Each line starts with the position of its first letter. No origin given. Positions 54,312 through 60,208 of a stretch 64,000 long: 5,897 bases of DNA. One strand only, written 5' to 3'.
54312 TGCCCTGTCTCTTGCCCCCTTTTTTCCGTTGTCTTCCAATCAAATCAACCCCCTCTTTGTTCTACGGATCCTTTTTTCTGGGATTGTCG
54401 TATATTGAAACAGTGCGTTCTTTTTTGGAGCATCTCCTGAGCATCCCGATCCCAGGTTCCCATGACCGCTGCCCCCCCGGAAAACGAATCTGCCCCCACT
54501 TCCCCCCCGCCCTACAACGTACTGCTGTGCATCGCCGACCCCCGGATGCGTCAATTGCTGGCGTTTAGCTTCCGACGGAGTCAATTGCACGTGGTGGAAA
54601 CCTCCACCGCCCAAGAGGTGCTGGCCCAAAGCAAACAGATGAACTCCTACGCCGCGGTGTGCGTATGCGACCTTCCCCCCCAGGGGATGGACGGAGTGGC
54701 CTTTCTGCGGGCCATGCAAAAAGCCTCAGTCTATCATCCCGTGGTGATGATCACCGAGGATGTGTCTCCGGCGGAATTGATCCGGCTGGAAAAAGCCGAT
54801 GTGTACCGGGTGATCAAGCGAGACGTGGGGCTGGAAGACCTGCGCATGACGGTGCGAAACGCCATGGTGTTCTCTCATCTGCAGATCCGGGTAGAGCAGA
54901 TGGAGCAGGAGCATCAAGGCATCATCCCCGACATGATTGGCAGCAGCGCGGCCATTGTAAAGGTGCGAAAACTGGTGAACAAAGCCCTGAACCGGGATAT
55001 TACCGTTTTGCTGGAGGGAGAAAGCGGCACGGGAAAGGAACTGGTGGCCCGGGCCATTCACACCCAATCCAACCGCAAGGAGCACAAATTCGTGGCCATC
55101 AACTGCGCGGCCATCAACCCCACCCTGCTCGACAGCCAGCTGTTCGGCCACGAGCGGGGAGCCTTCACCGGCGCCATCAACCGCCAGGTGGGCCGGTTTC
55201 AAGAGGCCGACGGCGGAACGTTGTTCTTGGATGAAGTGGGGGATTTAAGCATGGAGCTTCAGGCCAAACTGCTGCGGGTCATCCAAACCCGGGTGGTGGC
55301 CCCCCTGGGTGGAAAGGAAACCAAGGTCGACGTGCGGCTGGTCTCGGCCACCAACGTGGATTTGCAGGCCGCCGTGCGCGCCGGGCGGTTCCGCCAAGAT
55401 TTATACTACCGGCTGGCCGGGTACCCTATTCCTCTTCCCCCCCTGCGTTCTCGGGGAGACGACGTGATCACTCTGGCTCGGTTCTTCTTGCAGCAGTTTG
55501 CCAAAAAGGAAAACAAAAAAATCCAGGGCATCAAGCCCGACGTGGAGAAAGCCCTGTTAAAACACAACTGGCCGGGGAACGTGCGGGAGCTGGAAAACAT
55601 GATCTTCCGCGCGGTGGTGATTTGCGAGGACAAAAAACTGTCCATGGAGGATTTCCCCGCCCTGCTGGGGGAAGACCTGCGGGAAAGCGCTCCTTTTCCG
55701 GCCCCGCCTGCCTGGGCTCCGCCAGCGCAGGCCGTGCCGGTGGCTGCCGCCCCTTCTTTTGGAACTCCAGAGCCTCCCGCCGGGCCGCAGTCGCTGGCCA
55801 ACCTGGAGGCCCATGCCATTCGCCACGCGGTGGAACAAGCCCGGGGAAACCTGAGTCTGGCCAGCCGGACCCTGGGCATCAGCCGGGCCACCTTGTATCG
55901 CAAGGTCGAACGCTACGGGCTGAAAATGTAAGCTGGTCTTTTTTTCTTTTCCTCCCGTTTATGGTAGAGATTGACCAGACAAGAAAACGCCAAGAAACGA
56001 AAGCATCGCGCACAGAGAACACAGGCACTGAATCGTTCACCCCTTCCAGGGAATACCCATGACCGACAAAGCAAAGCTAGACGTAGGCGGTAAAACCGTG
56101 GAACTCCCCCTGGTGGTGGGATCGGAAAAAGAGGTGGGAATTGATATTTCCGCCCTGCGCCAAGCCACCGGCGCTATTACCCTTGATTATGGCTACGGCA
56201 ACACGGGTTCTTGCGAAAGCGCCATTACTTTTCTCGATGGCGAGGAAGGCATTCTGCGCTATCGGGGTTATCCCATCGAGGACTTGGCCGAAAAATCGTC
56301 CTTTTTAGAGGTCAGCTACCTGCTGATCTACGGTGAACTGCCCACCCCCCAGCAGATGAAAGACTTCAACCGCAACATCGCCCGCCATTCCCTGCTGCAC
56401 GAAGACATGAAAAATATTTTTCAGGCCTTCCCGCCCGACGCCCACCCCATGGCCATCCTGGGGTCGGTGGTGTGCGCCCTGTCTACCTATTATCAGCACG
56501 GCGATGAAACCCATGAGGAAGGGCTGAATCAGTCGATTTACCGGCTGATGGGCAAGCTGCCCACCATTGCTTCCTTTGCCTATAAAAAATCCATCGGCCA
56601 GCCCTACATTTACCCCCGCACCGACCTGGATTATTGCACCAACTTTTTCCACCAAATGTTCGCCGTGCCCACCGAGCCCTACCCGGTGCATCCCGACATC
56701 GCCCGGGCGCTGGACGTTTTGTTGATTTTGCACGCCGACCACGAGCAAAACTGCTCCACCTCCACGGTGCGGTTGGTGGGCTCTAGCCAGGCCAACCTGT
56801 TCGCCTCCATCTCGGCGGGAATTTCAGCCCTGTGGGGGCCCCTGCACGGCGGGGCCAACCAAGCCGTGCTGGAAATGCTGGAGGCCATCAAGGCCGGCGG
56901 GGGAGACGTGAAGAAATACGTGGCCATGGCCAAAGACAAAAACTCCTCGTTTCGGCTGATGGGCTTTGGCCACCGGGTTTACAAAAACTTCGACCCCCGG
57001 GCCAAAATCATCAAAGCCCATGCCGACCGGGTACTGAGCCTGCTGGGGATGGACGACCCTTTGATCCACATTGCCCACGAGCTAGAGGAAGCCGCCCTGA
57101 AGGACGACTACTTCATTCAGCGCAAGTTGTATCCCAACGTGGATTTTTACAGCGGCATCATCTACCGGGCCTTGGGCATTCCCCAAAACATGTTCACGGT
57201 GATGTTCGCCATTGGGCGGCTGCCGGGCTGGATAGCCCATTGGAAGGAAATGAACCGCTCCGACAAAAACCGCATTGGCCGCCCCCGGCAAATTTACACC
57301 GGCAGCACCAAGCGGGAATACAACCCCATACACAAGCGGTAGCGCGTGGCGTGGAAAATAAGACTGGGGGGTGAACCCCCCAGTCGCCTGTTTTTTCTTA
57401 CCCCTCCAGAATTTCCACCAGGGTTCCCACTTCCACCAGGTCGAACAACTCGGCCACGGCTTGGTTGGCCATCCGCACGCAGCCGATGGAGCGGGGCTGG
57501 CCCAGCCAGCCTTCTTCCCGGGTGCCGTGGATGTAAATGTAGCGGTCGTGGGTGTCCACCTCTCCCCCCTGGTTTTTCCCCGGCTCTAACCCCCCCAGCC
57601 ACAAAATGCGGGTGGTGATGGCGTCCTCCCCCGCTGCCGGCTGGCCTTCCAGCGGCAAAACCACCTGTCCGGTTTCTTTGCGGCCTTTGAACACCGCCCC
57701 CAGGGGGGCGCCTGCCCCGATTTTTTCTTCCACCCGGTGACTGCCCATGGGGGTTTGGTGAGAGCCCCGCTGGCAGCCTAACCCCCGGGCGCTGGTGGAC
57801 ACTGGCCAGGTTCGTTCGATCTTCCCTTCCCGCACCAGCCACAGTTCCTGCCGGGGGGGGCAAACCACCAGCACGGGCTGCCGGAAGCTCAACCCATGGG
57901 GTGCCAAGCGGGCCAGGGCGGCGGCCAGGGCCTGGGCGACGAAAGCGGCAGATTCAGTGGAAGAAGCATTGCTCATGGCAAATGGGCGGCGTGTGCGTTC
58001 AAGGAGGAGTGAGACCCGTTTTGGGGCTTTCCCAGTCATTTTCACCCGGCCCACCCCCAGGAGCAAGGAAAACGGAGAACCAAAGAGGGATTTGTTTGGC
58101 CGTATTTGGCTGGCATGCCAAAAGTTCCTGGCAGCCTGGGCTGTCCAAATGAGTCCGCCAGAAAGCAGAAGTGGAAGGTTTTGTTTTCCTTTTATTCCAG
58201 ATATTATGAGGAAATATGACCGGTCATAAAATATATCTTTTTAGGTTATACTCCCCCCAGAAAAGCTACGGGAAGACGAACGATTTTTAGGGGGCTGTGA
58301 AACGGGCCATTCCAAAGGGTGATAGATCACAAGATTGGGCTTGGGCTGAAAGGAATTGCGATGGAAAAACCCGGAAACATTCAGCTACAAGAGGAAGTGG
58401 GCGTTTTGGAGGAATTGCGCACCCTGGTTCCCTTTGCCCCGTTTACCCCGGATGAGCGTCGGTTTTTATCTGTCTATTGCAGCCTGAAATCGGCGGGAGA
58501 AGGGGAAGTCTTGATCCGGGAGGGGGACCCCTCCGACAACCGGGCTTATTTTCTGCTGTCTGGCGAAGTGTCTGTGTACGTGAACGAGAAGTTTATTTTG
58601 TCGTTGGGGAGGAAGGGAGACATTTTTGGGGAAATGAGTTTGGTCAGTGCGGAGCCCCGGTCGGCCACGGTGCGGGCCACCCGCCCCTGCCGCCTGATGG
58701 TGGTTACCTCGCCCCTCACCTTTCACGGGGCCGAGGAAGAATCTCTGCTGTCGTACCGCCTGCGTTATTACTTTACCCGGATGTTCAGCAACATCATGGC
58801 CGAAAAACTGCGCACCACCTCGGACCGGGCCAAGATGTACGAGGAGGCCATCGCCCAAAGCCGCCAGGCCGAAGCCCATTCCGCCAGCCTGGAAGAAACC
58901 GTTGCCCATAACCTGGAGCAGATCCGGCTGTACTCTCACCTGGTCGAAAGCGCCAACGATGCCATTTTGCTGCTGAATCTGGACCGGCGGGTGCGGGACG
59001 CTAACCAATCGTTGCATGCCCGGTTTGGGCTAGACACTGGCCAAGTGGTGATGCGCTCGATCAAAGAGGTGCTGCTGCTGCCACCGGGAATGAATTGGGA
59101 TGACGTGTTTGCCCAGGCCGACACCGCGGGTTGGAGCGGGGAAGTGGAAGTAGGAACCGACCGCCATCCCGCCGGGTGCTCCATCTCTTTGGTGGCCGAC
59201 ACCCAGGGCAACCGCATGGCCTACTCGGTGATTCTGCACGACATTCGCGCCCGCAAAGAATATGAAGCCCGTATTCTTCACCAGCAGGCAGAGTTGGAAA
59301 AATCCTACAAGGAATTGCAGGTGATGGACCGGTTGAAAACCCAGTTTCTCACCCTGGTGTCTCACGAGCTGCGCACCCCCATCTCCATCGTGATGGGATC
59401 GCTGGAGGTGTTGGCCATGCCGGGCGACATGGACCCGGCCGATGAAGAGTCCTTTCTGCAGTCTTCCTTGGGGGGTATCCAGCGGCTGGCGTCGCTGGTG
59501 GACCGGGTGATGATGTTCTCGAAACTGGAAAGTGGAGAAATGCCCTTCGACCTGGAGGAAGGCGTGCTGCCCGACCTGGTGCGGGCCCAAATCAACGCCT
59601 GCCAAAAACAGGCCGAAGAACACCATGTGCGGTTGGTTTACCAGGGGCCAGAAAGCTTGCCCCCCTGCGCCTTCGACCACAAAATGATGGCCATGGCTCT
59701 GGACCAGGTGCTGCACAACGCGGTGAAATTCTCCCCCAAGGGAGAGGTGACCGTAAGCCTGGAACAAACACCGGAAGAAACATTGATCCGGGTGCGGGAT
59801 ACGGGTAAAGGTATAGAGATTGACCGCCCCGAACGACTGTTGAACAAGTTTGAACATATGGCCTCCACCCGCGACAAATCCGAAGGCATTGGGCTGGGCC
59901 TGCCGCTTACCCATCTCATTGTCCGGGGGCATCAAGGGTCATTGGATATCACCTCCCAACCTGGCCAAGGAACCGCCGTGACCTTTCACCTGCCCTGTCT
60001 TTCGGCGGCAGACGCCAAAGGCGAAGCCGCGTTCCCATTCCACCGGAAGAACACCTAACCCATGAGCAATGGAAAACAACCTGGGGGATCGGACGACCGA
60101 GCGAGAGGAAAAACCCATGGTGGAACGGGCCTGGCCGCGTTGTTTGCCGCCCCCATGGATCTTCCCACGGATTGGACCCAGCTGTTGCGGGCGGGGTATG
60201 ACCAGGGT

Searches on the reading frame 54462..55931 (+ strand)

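Call 43: search_protein_families(library=ncbifam, proteins=[window:54462-55931:+], max_evalue=1e-10)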
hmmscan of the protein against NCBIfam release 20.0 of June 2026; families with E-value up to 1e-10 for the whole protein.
window:54462-55931:+ (489 aa): 25 families
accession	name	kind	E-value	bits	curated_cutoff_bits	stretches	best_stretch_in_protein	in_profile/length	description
TIGR02915.1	PEP_resp_reg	equivalog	3.2e-108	362.4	502.6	1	24-398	5-382/445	PEP-CTERM-box response regulator transcription factor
TIGR01818.1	ntrC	equivalog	2.4e-100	336.5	558.6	1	25-483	6-461/463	nitrogen regulation protein NR(I)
TIGR01817.1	nifA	equivalog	3.1e-97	326.5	528.85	1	142-485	182-527/534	nif-specific transcriptional activator NifA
NF003451.0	PRK05022.1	equivalog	3.6e-97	326.2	476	1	131-488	159-511/512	nitric oxide reductase transcriptional regulator NorR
NF041552.1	TF_PrdR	equivalog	3.1e-94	316.4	795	1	138-406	249-518/577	sigma-54 dependent transcriptional regulator PrdR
NF008469.0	PRK11361.1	equivalog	3.1e-93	313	714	1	20-488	7-457/461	acetoacetate metabolism transcriptional regulator AtoC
NF041946.1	LuxO_transreg_Vib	equivalog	1.4e-92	310.9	800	1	43-485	22-460/463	quorum-sensing sigma-54 dependent transcriptional regulator LuxO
NF007689.0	PRK10365.1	equivalog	1.4e-90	304.2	760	1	47-399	35-383/441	sigma-54-dependent response regulator transcription factor ZraR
NF050807.1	TransRegFlbDCaul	equivalog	2.8e-88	296.8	750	1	157-485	119-438/454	sigma-54-dependent transcriptional regulator FlbD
NF038308.1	RNA_repair_RtcR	equivalog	3.1e-88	296.9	650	1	143-484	166-515/530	RNA repair transcriptional activator RtcR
TIGR02329.1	propionate_PrpR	equivalog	3.3e-84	283.4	499.2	1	146-483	204-525/526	propionate catabolism operon regulatory protein PrpR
NF008176.1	PRK10923.1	equivalog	7e-83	278.8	620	1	26-487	12-468/469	nitrogen regulation protein NR(I)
NF041906.1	V4R_TF_MobR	exception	2e-82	277.5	999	1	156-393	232-470/544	phenol degradation transcriptional regulator MobR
NF011695.0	PRK15115.1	equivalog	8.9e-79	265.3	763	1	17-388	6-368/445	two-component system response regulator GlrR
NF011953.0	PRK15424.1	equivalog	1.3e-78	265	703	1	146-483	209-532/538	propionate catabolism operon regulatory protein PrpR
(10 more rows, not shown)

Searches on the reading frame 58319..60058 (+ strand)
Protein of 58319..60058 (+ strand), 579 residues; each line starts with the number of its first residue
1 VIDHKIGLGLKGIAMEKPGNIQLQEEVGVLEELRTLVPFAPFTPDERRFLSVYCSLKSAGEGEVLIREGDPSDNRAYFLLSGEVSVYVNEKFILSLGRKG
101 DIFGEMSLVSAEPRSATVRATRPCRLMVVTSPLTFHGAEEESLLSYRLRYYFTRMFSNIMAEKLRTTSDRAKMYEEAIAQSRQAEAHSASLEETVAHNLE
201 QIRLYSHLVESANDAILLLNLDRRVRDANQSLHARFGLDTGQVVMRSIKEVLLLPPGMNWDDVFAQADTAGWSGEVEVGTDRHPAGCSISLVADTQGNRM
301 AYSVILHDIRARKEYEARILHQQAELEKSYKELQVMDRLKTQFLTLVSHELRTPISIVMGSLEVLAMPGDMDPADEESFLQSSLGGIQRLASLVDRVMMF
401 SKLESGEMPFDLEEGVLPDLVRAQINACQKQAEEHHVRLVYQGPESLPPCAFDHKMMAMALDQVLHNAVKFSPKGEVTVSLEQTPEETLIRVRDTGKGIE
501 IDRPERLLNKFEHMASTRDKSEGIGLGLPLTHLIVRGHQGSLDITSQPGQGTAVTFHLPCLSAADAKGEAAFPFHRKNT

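Call 43: search_protein_families(library=ncbifam, proteins=[window:58319-60058:+], max_evalue=1e-10)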
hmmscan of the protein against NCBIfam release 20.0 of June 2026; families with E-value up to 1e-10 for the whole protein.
window:58319-60058:+ (579 aa): 57 families (the best 25 are shown)
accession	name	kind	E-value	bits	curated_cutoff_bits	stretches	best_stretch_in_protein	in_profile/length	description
NF046044.1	PnpS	equivalog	1.2e-43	149.6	400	1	176-559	28-390/390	two-component system histidine kinase PnpS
NF047874.1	MASE3_PAS_HK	subfamily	2.5e-38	132.3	560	1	155-564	219-628/655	MASE3 domain-containing sensor histidine kinase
TIGR02966.1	phoR_proteo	equivalog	5.7e-38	130.8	334.2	1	331-558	105-333/333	phosphate regulon sensor histidine kinase PhoR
NF011874.0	PRK15347.1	equivalog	1.1e-34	119.7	852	1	301-561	358-615/921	two component system sensor kinase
NF008468.0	PRK11360.1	equivalog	3.3e-33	114.9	646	1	195-563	259-611/616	two-component system sensor histidine kinase AtoS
NF008312.0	PRK11100.1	equivalog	1.6e-32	112.9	356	1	341-559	257-473/477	two-component system sensor histidine kinase CreC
NF033092.0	HK_WalK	equivalog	2.9e-32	112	725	1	213-560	268-594/594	cell wall metabolism sensor histidine kinase WalK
TIGR02956.1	TMAO_torS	equivalog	3.4e-32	111.5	676.5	1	336-567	460-689/967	TMAO reductase system sensor histidine kinase/response regulator TorS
NF041735.1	hist_kin_RppB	equivalog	1.3e-31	109.9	400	1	340-559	216-438/438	two-component system sensor histidine kinase RppB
NF038297.2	hybrid_HK_HrmK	equivalog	2.7e-28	99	725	1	321-566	216-463/607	hybrid histidine kinase/response regulator HrmK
NF045595.1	HK_scytonemin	equivalog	2.5e-27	95.6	865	1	321-560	396-635/637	scytonemin biosynthesis sensor histidine kinase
TIGR01386.1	cztS_silS_copS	subfamily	7.4e-27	94.4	292.55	1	341-557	242-455/457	heavy metal sensor histidine kinase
NF040691.1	MtrAB_MtrB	equivalog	2.2e-26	93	450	1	325-560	256-492/507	MtrAB system histidine kinase MtrB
NF047465.1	hybrid_HK_LvrA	exception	2.8e-26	91.8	1200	1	321-560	183-422/819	hybrid histidine kinase/response regulator LvrA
NF007898.0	PRK10604.1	equivalog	3.2e-26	92.5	478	1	334-564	206-427/433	two-component system sensor histidine kinase RstB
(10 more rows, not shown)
